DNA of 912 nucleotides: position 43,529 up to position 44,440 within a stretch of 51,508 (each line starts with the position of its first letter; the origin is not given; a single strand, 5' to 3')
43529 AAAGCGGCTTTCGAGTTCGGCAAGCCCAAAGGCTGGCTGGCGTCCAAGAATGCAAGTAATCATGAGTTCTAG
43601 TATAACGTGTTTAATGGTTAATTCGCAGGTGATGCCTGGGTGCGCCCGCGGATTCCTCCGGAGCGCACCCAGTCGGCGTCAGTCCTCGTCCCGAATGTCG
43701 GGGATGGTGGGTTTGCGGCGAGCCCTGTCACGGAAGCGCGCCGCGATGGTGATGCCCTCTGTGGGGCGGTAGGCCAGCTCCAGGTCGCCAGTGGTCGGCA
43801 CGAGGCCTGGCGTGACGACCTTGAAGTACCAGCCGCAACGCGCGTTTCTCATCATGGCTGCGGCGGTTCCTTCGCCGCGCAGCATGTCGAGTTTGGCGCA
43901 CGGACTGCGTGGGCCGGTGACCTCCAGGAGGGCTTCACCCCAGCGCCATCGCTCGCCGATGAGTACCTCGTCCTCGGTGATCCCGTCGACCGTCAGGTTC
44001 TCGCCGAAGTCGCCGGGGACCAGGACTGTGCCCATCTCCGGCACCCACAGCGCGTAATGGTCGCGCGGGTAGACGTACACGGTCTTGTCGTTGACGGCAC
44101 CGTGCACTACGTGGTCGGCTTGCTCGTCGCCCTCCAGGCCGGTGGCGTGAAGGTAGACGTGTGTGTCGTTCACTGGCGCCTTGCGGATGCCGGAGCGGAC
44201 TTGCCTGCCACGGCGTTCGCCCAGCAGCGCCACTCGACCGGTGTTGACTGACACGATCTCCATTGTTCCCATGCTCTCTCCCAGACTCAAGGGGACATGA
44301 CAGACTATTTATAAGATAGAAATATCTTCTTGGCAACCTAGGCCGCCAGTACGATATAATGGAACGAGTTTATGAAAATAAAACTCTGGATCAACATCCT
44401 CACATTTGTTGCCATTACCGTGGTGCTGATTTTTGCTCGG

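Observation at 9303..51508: Dispersed family of GC-rich, mostly self-contained promoter-ORF-hairpin cassettes sharing a 9-nt junction motif (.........)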

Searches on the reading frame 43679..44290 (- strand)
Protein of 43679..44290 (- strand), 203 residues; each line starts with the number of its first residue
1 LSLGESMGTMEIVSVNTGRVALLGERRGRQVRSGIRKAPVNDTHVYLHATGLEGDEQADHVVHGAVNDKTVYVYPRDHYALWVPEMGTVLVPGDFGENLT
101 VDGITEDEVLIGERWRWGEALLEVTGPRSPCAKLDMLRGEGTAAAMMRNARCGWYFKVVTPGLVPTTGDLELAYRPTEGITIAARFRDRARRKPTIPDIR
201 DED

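Call 7: search_protein_families(library=pfam, proteins=[window:43679-44290:-], max_evalue=0.01)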
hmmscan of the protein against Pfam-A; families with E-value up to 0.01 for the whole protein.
window:43679-44290:- (203 aa): 1 family
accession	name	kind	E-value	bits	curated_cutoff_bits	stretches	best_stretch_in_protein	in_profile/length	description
PF03473.23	MOSC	-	6.7e-28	97.6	22.7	1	62-164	4-113/120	MOSC domain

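Call 57: find_homologous_proteins(query=window:43679-44269:-, max_evalue=1e-10)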
Query window:43679-44269:- (196 aa): 54 proteins with E <= 1e-10 among 366 candidates.
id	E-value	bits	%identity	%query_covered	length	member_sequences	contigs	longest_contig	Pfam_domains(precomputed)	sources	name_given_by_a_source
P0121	2.6e-129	447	100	100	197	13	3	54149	PF03473.24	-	-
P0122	1.8e-103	362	83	99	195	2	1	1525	PF03473.24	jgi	jgi:MOSC domain-containing protein YiiM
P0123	3.0e-102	358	79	99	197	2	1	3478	PF03473.24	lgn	-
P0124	4.0e-95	335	77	100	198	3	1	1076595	PF03473.24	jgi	jgi:MOSC domain-containing protein YiiM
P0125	1.8e-90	320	73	99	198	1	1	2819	PF03473.24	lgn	-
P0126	2.3e-89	316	72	99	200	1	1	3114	PF03473.24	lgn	-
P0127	4.0e-72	260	63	96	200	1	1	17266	PF03473.24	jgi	jgi:MOSC domain-containing protein YiiM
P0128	4.0e-71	257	63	96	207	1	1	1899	PF03473.24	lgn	-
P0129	1.8e-69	251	61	97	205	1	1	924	PF03473.24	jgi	jgi:MOSC domain-containing protein YiiM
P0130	3.5e-69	250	62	96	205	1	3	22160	PF03473.24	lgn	-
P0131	2.3e-68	248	61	96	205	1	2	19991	PF03473.24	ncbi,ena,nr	ncbi:MAG TPA: MOSC domain-containing protein [Candidatus Saccharimonadales bacterium]|nr:MOSC domain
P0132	2.9e-68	247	60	97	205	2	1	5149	PF03473.24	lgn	-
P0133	7.3e-68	246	58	97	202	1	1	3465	PF03473.24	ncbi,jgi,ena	-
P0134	4.1e-67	244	58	98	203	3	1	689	PF03473.24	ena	-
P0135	4.0e-66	241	60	97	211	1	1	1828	PF03473.24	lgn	-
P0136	2.5e-65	238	56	98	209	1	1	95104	PF03473.24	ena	-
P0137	2.1e-64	235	58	99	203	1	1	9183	PF03473.24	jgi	jgi:MOSC domain-containing protein YiiM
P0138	3.3e-63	231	58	97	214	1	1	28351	PF03473.24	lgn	-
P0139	4.2e-63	231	58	99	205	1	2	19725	PF03473.24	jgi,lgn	jgi:MOSC domain-containing protein YiiM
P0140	4.3e-63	231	56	99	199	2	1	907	PF03473.24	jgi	jgi:MOSC domain-containing protein YiiM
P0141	8.0e-62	226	56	99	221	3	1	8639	PF03473.24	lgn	-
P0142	9.2e-62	226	58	98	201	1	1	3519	PF03473.24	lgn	-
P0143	1.4e-61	226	58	97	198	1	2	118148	PF03473.24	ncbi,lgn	-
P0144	4.9e-61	224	56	97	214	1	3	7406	PF03473.24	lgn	-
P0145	6.0e-61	224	55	99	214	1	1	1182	PF03473.24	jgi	jgi:MOSC domain-containing protein YiiM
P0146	1.0e-60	223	57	98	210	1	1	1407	PF03473.24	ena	-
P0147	2.3e-60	222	61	93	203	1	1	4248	PF03473.24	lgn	-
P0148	2.0e-56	209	53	97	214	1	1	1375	PF03473.24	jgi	-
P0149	4.7e-48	182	52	97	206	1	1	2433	PF03473.24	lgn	-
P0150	2.7e-43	166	46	98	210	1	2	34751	PF03473.24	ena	-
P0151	2.0e-42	163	46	92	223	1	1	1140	PF03473.24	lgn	-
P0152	3.1e-39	153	46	94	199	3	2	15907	PF03473.24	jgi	jgi:MOSC domain-containing protein YiiM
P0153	8.8e-31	125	45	75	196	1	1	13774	PF03473.24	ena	-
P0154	3.3e-30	123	42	84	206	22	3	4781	PF03473.24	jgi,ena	jgi:MOSC domain-containing protein YiiM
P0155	2.3e-29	120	43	88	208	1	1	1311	PF03473.24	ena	-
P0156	5.1e-29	119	39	91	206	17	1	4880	PF03473.24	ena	-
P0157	1.5e-28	118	45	82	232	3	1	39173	PF03475.20,PF03473.24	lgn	-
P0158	1.3e-26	112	41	87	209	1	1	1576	PF03473.24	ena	-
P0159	1.4e-25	108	40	84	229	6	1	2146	PF03475.20,PF03473.24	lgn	-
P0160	2.4e-25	107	44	79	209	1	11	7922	PF03473.24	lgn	-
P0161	6.6e-25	106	44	71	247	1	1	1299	PF03475.20,PF03473.24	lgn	-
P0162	7.9e-25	106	43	82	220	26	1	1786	PF03473.24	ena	-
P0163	1.1e-24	105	42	85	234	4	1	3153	PF03475.20,PF03473.24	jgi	jgi:MOSC domain-containing protein YiiM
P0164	1.9e-23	101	41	91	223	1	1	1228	PF03475.20,PF03473.24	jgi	jgi:MOSC domain-containing protein YiiM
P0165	2.5e-23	101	39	93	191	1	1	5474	PF03473.24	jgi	jgi:MOSC domain-containing protein YiiM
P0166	6.1e-23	100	39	88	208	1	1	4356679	PF03473.24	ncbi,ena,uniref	ncbi:MOSC domain-containing protein [Bauldia sp.]|uniref:MOSC domain-containing protein n=1 Tax=Baul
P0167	9.3e-23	99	36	93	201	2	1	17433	PF03473.24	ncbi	-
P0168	1.2e-21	95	43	79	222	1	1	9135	PF03473.24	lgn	-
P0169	1.1e-18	86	36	96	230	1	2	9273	PF03475.20,PF03473.24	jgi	jgi:MOSC domain-containing protein YiiM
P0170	1.4e-18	85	41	79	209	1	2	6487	PF03473.24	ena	-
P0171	3.2e-18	84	39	81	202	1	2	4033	PF03473.24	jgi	jgi:MOSC domain-containing protein YiiM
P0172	7.4e-18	83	36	89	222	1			PF03473.24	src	-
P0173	1.8e-17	82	37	89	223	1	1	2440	PF03475.20,PF03473.24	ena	-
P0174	3.3e-16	78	47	59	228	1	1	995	PF03473.24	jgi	-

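Call 63: search_protein_families(library=phrogs, proteins=[window:43679-44269:-], max_evalue=0.01)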
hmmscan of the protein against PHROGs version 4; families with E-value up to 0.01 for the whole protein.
window:43679-44269:- (196 aa): 0 families

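Call 64: search_protein_families(library=padloc, proteins=[window:43679-44269:-], max_evalue=0.01)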
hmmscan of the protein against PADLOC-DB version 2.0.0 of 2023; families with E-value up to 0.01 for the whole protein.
window:43679-44269:- (196 aa): 0 families
